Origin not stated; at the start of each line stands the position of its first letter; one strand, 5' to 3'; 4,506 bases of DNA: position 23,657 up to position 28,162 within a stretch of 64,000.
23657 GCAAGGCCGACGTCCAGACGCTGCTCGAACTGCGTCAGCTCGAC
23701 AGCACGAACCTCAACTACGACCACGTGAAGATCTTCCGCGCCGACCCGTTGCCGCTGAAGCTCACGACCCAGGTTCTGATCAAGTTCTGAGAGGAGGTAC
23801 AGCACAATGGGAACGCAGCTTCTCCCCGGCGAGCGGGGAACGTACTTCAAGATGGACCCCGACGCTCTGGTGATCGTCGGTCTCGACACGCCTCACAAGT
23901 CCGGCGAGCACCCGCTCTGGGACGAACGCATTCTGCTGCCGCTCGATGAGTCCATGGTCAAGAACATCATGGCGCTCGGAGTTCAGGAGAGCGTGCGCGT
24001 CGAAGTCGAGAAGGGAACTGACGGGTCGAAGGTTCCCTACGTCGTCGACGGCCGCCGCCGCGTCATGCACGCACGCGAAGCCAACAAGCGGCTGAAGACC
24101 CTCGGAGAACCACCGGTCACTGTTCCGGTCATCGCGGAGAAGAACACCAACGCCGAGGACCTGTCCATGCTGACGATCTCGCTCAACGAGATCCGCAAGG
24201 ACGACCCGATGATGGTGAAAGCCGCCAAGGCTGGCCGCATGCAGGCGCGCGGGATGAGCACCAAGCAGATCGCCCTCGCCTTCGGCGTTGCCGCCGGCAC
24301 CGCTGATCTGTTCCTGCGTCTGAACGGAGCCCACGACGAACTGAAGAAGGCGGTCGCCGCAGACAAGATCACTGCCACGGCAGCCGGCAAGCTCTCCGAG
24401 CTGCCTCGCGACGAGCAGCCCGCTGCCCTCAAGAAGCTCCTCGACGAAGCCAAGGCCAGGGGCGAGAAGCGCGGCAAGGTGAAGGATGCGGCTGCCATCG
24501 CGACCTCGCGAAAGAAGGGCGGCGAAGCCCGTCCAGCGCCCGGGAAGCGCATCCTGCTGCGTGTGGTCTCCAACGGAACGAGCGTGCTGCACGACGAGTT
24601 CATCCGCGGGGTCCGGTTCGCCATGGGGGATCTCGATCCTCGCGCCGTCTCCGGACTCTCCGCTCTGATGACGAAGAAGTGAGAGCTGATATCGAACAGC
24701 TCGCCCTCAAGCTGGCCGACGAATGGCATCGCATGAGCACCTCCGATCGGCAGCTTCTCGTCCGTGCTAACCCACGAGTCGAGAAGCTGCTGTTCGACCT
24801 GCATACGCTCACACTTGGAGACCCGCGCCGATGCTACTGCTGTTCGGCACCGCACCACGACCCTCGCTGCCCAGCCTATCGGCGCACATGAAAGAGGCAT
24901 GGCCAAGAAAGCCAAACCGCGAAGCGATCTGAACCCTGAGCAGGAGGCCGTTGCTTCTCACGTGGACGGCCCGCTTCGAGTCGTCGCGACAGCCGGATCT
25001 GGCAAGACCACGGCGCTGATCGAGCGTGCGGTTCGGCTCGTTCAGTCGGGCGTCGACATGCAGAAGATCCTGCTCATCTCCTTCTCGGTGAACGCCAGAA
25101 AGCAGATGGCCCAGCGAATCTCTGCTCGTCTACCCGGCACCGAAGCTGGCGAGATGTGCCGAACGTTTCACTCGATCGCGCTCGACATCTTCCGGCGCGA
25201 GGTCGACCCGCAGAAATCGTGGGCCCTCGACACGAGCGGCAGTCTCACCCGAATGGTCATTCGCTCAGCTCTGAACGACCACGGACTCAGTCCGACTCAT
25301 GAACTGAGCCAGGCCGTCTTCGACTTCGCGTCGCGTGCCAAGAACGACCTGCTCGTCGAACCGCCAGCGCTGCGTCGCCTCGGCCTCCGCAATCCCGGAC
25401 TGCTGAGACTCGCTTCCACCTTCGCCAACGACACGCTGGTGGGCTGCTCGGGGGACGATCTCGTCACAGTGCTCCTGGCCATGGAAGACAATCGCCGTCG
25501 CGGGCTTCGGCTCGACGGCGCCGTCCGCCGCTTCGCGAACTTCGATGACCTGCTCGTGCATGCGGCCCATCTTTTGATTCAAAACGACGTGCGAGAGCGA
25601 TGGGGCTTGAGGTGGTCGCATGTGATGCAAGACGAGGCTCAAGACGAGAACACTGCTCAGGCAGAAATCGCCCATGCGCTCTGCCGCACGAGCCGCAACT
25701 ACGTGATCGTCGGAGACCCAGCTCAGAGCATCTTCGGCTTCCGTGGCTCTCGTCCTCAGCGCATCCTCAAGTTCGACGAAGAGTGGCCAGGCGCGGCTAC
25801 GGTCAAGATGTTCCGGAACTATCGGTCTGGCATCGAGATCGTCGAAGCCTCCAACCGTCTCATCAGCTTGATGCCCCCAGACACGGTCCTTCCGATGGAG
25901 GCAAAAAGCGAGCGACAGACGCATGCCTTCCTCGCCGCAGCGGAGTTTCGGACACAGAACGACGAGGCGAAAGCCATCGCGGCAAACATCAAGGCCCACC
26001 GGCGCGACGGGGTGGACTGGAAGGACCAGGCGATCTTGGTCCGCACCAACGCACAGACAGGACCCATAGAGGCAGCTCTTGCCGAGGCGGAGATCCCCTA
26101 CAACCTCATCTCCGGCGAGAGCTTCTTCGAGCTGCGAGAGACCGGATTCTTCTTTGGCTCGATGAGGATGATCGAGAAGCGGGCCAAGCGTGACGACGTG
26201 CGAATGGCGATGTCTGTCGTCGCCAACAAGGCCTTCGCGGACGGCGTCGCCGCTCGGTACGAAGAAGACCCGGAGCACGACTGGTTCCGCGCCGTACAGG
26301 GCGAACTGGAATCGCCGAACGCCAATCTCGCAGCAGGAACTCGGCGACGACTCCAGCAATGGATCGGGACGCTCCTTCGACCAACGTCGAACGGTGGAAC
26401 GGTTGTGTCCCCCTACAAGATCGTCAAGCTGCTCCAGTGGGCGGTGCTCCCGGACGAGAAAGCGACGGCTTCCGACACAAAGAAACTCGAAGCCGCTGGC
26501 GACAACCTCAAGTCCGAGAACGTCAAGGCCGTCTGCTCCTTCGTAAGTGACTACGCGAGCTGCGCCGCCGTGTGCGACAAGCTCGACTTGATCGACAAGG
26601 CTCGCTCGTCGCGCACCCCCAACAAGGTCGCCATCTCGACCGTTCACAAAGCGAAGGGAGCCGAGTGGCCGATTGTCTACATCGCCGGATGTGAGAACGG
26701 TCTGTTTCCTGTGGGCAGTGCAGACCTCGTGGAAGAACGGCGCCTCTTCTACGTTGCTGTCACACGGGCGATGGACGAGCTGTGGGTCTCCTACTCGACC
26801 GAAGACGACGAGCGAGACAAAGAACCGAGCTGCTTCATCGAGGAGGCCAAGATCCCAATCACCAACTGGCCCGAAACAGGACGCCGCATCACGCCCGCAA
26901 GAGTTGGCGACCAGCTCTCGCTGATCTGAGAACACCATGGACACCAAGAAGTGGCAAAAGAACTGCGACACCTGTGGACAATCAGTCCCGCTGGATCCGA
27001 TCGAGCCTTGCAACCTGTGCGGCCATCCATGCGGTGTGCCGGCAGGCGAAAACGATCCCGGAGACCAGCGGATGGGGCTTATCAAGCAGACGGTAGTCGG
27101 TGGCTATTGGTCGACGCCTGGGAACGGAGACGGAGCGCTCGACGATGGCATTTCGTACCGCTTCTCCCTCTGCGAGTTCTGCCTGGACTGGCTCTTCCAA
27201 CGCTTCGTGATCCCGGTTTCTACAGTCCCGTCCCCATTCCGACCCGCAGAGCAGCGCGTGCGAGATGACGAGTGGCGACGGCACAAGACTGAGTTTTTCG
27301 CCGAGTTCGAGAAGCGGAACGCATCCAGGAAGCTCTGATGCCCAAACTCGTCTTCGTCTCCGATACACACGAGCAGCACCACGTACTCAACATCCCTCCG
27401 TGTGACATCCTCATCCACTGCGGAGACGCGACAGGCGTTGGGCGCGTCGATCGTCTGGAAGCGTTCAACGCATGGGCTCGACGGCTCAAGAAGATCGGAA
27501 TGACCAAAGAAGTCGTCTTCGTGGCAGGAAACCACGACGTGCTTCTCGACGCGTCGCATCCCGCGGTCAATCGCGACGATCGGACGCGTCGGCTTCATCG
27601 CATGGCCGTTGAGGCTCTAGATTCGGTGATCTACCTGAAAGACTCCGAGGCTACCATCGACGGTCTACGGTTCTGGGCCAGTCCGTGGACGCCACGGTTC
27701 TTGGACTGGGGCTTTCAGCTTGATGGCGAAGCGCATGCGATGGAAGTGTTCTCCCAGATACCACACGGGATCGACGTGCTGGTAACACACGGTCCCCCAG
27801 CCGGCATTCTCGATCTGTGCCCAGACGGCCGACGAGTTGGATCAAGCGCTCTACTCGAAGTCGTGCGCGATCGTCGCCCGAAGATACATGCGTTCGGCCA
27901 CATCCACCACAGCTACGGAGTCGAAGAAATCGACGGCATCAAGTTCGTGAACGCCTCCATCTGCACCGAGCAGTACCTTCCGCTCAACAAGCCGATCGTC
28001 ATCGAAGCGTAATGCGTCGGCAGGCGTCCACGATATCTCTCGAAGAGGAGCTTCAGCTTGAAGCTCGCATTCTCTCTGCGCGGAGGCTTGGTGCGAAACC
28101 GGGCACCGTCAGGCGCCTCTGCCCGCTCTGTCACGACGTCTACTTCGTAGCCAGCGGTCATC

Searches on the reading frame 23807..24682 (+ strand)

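Call 12: search_protein_families(library=phrogs, proteins=[window:23807-24682:+], max_evalue=0.001)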
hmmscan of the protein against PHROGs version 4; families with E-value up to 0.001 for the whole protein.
window:23807-24682:+ (291 aa): 3 families
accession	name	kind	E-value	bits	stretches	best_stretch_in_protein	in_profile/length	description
phrog_1033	-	DNA, RNA and nucleotide metabolism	4.2e-31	110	1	11-226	31-229/334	ParB-like partition protein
phrog_25613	-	unknown function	3e-23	83.6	1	34-151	32-145/148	-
phrog_4715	-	DNA, RNA and nucleotide metabolism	9e-09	35.3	1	48-215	172-347/630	ParB-like partition protein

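Call 43: search_protein_families(library=pfam, proteins=[window:23807-24682:+], max_evalue=0.01)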
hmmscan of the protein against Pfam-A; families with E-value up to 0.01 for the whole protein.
window:23807-24682:+ (291 aa): 1 family
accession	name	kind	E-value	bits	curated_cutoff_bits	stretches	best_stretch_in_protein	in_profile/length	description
PF17762.8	HTH_ParB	-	0.001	19.6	22.6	1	145-214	16-86/102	ParB HTH domain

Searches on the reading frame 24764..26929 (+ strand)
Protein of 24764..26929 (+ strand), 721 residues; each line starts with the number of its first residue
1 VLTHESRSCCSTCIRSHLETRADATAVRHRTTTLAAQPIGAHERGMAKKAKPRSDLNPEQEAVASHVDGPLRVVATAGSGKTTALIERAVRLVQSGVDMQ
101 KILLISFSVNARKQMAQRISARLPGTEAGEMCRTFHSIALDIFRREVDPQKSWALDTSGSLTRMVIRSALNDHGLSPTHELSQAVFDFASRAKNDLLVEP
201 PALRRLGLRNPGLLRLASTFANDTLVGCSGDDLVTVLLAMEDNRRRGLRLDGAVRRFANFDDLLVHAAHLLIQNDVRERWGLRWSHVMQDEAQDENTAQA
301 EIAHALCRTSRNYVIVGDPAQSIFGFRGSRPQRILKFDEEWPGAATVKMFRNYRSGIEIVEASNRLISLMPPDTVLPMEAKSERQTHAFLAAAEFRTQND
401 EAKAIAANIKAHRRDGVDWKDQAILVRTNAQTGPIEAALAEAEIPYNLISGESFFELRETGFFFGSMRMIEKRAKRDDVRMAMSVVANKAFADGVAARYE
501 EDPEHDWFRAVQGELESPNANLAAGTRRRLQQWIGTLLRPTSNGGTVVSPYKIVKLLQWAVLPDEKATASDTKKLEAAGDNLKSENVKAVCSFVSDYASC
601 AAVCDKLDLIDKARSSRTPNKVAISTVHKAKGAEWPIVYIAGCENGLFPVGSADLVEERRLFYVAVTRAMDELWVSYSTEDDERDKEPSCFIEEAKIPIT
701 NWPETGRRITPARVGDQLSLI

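Call 12: search_protein_families(library=phrogs, proteins=[window:24764-26929:+], max_evalue=0.001)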
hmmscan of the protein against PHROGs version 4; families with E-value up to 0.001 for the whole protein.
window:24764-26929:+ (721 aa): 3 families
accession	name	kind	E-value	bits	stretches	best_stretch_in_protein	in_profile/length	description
phrog_1967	-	DNA, RNA and nucleotide metabolism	2.7e-87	295.1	2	259-698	341-695/776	DNA helicase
phrog_25205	-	unknown function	9.4e-06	25.2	0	268-344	167-243/607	-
phrog_325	-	DNA, RNA and nucleotide metabolism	0.00061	19.2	0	625-675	821-866/986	Dda-like helicase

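Call 21: search_dna_similar(query=window:24764-26929:+, collection=phages, mode=protein, max_rows=20)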
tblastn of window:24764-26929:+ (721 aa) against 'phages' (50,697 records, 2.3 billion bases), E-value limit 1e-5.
Records with a match: 114; places in all: 116; records where one place covers at least 80% of the query: 34.
Best place of each record, by identity: <60% 114.
By first word of the organism name: Bacillus 42; Bacteriophage 40; Listeria 9; Acinetobacter 4; Clostridium 4; Salmonella 3; Escherichia 3; Staphylococcus 2; Vibrio 2; Enterococcus 1; and 4 more.
By host as written in the record: - 44; Listeria monocytogenes 9; Bacillus subtilis 8; Bacillus subtilis BEST7003 8; Bacillus subtilis subsp. subtilis str. 168 6; Bacillus cereus 3; Escherichia coli O157:H7 ATCC 43895 3; Staphylococcus aureus 2; and 24 more.
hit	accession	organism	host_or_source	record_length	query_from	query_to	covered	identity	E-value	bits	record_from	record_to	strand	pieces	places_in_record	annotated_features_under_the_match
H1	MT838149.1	Bacteriophage sp.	human fecal samples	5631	54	698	89%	28.4%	3e-51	199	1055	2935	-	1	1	record has no annotation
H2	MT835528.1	Bacteriophage sp.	human fecal samples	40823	55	715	92%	27.7%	1e-44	179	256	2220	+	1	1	record has no annotation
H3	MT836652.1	Bacteriophage sp.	human fecal samples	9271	54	704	90%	28.1%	1e-40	166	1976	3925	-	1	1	record has no annotation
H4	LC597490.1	Bacillus phage vB_BceM_WH1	Bacillus cereus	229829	56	676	86%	29.1%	4e-46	183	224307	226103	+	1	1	UvrD-helicase domain-containing protein_gp294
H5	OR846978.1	Listeria phage LM 4-11-1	Listeria monocytogenes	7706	44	676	88%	28.5%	4e-46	183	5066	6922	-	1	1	record has no annotation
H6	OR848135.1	Listeria phage LM 4-14-1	Listeria monocytogenes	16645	44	676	88%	28.5%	5e-46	183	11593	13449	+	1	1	record has no annotation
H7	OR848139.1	Listeria phage LM 4-14-1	Listeria monocytogenes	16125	44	676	88%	28.5%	5e-46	183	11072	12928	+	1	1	record has no annotation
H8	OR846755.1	Listeria phage LM 4-11-1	Listeria monocytogenes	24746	44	676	88%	28.5%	5e-46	183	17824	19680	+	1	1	record has no annotation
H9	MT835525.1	Bacteriophage sp.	human fecal samples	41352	56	676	86%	28.6%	2e-48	191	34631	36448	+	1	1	record has no annotation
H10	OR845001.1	Staphylococcus phage SA 1306 Kay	Staphylococcus aureus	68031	56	710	91%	27.0%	3e-49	193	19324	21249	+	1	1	record has no annotation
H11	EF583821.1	Bacillus phage 0305phi8-36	Bacillus thuringiensis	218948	56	694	89%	27.5%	1e-49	194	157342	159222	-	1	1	ORF023: PcrA helicase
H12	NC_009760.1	Bacillus phage 0305phi8-36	Bacillus thuringiensis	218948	56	694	89%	27.5%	1e-49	194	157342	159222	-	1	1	ORF023: DNA helicase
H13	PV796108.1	Bacillus phage Edson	Bacillus cereus BC102p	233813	56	676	86%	28.2%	1e-45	182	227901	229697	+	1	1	DNA helicase PcrA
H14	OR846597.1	Enterococcus phage Efs 1-1-1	Enterococcus faecalis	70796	45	694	90%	26.9%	1e-41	170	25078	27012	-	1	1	record has no annotation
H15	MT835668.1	Bacteriophage sp.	human fecal samples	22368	56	676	86%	28.1%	2e-44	178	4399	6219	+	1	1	record has no annotation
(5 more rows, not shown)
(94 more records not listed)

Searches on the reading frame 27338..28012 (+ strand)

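Call 12: search_protein_families(library=phrogs, proteins=[window:27338-28012:+], max_evalue=0.001)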
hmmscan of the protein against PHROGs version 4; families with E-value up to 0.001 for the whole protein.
window:27338-28012:+ (224 aa): 2 families
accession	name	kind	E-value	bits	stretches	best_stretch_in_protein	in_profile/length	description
phrog_1649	-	other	4e-14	53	1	3-213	37-274/308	metallo-phosphoesterase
phrog_547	-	other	0.00025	21.2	0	21-69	72-112/245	phosphoesterase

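Call 43: search_protein_families(library=pfam, proteins=[window:27338-28012:+], max_evalue=0.01)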
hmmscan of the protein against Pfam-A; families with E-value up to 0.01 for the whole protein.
window:27338-28012:+ (224 aa): 3 families
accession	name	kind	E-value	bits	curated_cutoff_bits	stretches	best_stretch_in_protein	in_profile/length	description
PF12850.12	Metallophos_2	-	2.9e-10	40.8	27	1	3-206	2-132/154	Calcineurin-like phosphoesterase superfamily domain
PF00149.33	Metallophos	-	9.6e-10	39.6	21.5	1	4-191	3-190/191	Calcineurin-like phosphoesterase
PF14582.11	Metallophos_3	-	0.00063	19.6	28.2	1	144-202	174-232/259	Metallophosphoesterase, calcineurin superfamily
